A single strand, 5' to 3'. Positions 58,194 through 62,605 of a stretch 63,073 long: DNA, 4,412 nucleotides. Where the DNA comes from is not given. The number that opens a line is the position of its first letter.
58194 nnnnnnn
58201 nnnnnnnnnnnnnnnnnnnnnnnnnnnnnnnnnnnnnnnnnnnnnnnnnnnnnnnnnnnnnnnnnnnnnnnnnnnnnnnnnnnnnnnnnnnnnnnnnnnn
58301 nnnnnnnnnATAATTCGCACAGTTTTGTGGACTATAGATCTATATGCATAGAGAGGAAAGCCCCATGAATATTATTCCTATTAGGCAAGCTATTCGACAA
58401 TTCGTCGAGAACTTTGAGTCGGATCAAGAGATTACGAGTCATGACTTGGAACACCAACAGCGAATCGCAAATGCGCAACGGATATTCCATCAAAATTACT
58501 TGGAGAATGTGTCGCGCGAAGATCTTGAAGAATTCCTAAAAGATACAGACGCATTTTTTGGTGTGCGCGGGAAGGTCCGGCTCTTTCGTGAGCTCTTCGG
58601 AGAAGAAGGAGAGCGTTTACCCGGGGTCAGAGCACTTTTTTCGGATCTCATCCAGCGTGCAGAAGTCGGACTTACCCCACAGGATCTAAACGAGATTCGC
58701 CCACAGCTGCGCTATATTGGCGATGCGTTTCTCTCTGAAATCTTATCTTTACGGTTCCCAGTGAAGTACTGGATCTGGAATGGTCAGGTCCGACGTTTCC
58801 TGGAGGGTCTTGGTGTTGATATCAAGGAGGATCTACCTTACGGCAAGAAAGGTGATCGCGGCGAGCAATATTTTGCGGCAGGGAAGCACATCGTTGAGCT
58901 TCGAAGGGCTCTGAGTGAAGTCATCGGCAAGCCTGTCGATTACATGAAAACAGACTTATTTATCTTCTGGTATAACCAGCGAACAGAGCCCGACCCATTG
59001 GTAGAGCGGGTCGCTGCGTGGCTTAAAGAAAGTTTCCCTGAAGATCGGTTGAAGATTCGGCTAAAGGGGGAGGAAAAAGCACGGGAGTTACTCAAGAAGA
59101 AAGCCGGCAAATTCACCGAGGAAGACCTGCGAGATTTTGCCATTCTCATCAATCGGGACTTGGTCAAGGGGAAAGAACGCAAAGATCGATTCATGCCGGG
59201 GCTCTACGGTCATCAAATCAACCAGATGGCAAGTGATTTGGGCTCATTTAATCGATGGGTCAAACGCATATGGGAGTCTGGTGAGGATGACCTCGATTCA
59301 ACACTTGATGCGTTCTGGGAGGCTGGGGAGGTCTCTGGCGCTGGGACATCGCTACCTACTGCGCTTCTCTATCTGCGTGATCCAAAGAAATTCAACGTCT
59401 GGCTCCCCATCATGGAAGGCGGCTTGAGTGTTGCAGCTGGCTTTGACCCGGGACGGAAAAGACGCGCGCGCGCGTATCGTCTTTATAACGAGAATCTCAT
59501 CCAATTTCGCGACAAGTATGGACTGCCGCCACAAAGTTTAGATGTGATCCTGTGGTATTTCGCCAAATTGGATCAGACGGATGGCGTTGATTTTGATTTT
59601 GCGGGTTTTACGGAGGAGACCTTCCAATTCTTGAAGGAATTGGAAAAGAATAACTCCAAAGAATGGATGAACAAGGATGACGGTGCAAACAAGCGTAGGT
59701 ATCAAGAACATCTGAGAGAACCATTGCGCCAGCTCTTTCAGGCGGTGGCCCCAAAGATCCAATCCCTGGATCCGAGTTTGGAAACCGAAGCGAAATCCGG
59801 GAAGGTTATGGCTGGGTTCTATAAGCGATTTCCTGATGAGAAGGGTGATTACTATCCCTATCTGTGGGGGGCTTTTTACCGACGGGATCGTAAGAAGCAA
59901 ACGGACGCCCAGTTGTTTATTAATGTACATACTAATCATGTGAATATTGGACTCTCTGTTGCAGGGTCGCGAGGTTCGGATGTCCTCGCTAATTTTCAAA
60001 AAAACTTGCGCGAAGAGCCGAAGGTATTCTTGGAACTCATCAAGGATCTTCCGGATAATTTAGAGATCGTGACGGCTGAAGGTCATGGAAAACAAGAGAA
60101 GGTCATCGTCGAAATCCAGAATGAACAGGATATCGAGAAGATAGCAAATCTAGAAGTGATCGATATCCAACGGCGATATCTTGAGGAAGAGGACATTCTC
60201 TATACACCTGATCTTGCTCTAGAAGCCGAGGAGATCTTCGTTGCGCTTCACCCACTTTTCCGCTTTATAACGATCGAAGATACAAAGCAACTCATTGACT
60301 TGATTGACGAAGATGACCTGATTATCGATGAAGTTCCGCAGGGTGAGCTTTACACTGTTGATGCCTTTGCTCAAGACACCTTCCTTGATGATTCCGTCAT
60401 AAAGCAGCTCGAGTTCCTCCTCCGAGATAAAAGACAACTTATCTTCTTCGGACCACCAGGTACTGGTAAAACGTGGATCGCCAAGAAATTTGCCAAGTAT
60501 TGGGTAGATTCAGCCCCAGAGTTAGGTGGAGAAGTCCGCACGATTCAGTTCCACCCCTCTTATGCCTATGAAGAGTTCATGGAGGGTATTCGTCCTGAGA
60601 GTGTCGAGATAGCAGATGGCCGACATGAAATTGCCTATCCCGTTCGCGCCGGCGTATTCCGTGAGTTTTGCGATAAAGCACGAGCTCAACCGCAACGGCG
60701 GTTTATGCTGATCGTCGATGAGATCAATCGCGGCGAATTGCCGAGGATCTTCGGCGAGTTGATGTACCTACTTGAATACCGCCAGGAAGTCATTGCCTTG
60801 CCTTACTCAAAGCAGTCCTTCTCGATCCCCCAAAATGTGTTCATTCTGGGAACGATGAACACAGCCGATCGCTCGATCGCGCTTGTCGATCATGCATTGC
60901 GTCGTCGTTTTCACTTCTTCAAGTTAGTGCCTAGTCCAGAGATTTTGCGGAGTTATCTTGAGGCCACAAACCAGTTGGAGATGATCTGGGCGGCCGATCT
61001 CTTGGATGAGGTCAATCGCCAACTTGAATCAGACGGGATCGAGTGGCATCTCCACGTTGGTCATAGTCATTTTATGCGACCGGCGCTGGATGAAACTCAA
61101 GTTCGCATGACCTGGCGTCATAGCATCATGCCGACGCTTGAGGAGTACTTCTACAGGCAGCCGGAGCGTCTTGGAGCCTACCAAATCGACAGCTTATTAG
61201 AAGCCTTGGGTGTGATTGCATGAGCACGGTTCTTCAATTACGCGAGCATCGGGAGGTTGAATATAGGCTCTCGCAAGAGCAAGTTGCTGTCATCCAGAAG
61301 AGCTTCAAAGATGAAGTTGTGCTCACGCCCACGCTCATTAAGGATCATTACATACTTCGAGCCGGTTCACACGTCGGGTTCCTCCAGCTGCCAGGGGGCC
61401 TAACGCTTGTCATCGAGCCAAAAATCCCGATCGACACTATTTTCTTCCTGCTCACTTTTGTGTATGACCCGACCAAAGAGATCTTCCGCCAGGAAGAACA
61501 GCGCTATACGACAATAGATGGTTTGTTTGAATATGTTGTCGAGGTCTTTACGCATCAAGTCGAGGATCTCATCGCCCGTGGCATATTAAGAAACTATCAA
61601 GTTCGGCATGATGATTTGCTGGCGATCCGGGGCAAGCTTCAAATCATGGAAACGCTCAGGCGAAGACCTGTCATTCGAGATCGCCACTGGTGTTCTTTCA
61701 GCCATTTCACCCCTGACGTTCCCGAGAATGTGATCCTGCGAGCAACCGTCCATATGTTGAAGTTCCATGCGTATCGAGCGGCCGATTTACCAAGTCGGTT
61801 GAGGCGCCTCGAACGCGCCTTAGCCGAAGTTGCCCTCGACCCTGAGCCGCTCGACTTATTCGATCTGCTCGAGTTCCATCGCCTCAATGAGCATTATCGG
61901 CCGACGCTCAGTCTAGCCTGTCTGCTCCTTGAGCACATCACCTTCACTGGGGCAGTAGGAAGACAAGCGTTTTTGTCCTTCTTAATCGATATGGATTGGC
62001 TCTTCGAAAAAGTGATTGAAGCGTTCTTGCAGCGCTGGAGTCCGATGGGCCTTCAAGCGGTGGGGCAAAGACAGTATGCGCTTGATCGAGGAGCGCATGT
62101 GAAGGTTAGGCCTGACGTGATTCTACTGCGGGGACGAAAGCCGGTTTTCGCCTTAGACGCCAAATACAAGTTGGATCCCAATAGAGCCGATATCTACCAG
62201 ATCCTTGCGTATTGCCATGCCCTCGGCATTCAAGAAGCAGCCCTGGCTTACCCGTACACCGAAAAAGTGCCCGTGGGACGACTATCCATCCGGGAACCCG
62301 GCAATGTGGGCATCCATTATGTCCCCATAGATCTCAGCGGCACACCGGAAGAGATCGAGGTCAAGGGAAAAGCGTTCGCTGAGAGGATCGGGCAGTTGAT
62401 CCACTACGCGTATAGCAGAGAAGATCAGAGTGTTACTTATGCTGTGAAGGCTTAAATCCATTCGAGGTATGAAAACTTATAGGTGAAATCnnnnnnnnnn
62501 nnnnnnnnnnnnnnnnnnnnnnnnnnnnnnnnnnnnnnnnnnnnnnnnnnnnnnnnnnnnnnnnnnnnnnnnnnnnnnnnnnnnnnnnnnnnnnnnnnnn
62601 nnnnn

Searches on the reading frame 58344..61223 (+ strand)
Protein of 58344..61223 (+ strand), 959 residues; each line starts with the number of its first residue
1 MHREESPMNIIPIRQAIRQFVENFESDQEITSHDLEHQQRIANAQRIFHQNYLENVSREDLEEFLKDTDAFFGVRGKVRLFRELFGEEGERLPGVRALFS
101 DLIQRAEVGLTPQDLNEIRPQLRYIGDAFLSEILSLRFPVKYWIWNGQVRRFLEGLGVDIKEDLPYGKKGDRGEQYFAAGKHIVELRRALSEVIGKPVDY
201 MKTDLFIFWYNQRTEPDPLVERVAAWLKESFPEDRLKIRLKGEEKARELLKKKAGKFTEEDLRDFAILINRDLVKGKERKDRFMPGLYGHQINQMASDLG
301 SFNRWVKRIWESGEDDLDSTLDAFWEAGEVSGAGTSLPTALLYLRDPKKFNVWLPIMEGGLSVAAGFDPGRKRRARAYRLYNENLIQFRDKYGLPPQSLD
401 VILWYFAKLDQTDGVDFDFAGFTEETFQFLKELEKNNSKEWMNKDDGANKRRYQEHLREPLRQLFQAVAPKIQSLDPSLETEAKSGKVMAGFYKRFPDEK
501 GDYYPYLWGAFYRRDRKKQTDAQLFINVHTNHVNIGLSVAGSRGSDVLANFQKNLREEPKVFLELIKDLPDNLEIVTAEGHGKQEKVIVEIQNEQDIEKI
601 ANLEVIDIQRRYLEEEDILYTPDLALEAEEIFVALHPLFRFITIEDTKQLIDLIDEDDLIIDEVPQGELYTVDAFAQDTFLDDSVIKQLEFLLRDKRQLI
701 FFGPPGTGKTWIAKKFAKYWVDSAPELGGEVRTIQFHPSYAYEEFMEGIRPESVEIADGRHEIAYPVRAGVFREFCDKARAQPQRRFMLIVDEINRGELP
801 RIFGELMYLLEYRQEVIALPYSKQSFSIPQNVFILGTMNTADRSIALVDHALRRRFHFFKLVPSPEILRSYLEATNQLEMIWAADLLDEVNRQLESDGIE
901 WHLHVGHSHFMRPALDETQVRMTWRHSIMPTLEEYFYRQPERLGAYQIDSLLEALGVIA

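Call 36: search_protein_families(library=pfam, proteins=[window:58344-61223:+], max_evalue=0.01)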
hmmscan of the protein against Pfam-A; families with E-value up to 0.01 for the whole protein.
window:58344-61223:+ (959 aa): 6 families
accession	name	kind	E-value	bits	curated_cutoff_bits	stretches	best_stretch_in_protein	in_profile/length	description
PF09365.15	DUF2461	-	2.9e-19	70.2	22.8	1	425-641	1-208/208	Conserved hypothetical protein (DUF2461)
PF07728.20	AAA_5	-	1.8e-14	54.3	22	1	699-856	2-139/139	AAA domain (dynein-related subfamily)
PF00004.35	AAA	-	9.8e-05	23.2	21.2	1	699-858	1-125/131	ATPase family associated with various cellular activities (AAA)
PF01695.23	IstB_IS21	-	0.00059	19.8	24.1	1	675-717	69-113/238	IstB-like ATP binding protein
PF20720.3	nSTAND3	-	0.0019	18.4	27.2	1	686-723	7-44/155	Novel STAND NTPase 3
PF13401.12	AAA_22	-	0.0034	18.1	27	0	695-805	4-103/130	AAA domain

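Call 45: search_protein_families(library=padloc, proteins=[window:58344-61223:+], max_evalue=0.00001)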
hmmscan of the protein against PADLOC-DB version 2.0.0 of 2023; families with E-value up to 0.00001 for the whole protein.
window:58344-61223:+ (959 aa): 2 families
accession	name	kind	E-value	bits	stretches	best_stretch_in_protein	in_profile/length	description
PDLC03547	REase_II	-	1.8e-19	67.7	1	602-812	174-373/585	Type II restriction enzyme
PDLC03448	REase_II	-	1.6e-11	41.1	0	696-755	446-503/857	Type II restriction enzyme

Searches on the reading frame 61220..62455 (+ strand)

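Call 36: search_protein_families(library=pfam, proteins=[window:61220-62455:+], max_evalue=0.01)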
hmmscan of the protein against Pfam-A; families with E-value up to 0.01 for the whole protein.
window:61220-62455:+ (411 aa): 1 family
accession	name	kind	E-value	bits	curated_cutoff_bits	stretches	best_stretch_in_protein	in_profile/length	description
PF10117.15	McrBC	-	7.5e-47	160.3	23.9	1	46-345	1-318/318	McrBC 5-methylcytosine restriction system component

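Call 45: search_protein_families(library=padloc, proteins=[window:61220-62455:+], max_evalue=0.00001)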
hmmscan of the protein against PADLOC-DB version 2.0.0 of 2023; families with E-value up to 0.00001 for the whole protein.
window:61220-62455:+ (411 aa): 0 families
